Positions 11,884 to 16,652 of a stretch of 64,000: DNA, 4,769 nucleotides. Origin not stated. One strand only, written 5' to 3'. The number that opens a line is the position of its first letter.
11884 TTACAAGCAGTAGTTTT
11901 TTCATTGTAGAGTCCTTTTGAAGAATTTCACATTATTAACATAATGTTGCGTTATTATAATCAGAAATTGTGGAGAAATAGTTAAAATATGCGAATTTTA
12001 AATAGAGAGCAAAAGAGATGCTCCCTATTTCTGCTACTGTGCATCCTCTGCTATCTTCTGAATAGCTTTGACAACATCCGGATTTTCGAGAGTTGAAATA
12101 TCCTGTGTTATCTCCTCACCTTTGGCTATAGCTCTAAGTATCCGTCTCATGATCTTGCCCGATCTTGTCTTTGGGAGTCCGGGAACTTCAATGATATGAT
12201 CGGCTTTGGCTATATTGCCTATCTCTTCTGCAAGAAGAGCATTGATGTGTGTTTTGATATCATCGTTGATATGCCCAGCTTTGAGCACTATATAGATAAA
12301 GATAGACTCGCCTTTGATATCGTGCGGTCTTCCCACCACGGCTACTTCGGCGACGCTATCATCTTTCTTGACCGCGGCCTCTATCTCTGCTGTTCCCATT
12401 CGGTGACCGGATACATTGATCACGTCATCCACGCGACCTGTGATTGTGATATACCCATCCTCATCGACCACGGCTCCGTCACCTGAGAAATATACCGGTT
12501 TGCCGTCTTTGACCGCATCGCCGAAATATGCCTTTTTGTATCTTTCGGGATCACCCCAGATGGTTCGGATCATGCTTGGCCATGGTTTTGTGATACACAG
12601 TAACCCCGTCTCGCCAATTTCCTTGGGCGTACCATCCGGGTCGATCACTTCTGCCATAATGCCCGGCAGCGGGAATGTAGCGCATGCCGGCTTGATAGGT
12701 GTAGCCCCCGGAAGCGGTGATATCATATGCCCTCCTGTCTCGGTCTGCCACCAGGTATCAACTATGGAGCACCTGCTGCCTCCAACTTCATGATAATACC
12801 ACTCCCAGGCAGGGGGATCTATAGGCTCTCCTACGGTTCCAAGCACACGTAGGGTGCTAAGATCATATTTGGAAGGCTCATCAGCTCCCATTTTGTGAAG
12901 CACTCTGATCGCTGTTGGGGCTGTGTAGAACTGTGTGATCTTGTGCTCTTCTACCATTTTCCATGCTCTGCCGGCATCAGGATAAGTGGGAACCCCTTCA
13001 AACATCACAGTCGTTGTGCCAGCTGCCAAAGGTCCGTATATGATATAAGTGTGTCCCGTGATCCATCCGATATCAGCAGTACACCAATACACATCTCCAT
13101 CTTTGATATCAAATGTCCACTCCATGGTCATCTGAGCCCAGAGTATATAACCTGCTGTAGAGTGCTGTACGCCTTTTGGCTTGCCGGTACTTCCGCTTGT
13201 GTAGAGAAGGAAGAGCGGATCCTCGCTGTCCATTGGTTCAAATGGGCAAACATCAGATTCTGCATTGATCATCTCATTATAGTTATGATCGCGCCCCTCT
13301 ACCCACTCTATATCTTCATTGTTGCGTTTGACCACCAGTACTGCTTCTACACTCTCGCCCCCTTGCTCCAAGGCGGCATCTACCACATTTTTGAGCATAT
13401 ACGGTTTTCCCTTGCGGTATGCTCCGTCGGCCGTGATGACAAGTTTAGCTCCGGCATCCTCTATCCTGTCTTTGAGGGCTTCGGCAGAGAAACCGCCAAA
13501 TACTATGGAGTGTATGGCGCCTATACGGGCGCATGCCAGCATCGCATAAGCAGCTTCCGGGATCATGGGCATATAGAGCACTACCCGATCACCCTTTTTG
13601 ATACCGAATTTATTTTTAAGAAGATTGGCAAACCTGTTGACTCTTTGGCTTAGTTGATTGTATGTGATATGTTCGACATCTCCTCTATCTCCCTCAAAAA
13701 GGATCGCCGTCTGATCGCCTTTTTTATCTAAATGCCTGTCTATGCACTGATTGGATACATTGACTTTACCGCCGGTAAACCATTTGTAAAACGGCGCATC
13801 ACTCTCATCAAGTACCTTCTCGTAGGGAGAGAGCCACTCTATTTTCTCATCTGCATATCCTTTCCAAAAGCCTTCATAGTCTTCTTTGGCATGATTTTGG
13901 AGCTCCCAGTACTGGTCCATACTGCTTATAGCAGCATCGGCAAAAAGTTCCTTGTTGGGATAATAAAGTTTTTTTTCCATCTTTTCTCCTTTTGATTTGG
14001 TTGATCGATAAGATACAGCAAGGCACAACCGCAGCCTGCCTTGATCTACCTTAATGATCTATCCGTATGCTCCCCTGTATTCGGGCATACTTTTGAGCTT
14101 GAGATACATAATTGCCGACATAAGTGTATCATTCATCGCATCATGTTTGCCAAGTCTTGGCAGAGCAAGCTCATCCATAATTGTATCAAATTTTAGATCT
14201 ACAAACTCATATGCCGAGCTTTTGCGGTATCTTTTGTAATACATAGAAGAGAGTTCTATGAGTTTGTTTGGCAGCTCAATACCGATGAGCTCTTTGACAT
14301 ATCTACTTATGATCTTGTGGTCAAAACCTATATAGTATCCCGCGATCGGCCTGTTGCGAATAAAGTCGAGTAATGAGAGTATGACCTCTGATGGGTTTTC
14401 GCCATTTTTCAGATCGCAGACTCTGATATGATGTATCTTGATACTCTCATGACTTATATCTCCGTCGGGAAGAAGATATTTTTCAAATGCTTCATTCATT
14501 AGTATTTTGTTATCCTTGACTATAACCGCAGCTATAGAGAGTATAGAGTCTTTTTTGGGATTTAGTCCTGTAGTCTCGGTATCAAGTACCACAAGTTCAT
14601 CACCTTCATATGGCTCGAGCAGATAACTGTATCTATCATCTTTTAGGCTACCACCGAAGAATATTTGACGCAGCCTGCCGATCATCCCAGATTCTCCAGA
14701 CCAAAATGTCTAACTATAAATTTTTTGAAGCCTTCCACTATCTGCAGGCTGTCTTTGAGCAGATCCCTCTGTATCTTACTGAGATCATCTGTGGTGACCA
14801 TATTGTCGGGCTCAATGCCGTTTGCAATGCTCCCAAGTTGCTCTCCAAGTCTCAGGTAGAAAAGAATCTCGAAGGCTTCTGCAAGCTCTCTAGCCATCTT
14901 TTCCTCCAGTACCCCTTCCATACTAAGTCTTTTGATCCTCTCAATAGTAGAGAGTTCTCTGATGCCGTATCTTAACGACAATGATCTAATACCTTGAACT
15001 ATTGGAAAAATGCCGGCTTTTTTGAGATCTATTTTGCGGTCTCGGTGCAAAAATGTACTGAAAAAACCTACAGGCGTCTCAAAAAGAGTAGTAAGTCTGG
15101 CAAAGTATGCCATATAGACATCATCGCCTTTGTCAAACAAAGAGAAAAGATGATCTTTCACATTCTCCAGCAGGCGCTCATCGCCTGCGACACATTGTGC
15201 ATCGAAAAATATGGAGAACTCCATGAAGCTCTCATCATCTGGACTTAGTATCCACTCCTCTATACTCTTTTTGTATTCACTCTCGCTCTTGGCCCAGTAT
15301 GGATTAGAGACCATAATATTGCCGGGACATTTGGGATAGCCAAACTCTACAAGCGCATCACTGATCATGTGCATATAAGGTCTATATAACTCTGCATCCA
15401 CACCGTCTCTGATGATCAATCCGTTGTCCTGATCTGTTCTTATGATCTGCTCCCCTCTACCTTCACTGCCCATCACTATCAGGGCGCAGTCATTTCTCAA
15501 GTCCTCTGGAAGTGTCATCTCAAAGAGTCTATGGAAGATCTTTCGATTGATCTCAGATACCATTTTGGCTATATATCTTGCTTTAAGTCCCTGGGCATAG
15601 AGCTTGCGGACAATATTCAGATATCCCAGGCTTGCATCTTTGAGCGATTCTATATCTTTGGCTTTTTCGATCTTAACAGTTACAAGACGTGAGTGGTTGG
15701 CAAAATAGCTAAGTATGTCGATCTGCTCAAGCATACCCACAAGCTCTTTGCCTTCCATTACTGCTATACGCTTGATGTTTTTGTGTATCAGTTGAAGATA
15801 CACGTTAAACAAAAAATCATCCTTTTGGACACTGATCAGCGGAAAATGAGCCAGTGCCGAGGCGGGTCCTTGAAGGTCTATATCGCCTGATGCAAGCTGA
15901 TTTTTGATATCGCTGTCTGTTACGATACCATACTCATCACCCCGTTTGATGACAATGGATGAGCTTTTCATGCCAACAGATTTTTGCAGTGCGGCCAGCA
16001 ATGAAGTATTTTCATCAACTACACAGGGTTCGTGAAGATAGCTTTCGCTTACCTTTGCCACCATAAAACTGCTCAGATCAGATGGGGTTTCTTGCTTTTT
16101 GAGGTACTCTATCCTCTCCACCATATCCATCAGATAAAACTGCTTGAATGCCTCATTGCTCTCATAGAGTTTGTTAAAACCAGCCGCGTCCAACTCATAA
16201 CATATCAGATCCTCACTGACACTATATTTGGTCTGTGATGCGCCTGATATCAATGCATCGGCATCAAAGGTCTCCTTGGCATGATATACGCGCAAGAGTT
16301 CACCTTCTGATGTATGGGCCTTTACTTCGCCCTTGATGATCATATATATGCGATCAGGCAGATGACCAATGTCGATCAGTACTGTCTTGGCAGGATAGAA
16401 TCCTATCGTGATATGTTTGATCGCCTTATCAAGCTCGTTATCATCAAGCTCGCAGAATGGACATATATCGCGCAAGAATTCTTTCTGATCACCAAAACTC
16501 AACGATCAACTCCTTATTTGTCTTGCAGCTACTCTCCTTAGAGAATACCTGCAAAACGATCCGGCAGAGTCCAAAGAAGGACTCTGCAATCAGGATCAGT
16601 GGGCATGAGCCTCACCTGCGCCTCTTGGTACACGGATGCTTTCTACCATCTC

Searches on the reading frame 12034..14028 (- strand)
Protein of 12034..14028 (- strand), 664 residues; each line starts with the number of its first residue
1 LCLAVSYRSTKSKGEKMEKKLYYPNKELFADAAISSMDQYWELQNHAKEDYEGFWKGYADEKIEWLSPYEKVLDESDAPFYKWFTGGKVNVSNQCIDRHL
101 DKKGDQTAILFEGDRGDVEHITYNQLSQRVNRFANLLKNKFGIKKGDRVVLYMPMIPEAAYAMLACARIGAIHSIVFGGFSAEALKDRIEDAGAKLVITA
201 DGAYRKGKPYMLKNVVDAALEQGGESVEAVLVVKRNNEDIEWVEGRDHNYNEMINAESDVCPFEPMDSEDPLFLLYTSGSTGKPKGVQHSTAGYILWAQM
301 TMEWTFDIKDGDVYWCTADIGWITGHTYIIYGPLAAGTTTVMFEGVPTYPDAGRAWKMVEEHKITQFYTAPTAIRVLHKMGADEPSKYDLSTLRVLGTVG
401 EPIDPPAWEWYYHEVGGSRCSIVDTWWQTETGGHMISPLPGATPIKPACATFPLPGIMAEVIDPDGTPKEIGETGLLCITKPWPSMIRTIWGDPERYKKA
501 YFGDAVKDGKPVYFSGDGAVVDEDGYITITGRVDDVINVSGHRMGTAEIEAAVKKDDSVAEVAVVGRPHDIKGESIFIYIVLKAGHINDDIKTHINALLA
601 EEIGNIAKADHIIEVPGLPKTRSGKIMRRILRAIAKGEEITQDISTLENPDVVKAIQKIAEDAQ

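Call 67: search_protein_families(library=pfam, proteins=[window:12034-14028:-], max_evalue=0.001)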
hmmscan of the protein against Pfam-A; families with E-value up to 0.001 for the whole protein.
window:12034-14028:- (664 aa): 3 families
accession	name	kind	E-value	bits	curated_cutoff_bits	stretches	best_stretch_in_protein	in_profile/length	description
PF00501.34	AMP-binding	-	3.7e-88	296.3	29.9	1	97-483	2-378/384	AMP-binding enzyme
PF13193.12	AMP-binding_C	-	1.6e-19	71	24.5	1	548-625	1-76/76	AMP-binding enzyme C-terminal domain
PF16177.11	ACAS_N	-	3.3e-17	62.5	27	1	40-95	1-55/55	Acetyl-coenzyme A synthetase N-terminus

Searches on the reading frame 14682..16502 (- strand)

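Call 67: search_protein_families(library=pfam, proteins=[window:14682-16502:-], max_evalue=0.001)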
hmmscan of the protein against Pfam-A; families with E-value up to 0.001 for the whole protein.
window:14682-16502:- (606 aa): 4 families
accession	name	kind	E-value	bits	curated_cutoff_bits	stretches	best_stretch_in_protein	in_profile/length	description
PF10335.14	DUF294_C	-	2.4e-40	138.1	22.5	1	463-600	3-145/145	Putative nucleotidyltransferase substrate binding domain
PF03445.19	DUF294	-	2.4e-40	138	21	1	296-423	5-137/138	Putative nucleotidyltransferase DUF294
PF00027.35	cNMP_binding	-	2.2e-08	34.4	27.5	1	36-116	4-89/89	Cyclic nucleotide-binding domain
PF00571.33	CBS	-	4.4e-08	33.8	24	0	221-268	8-56/57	CBS domain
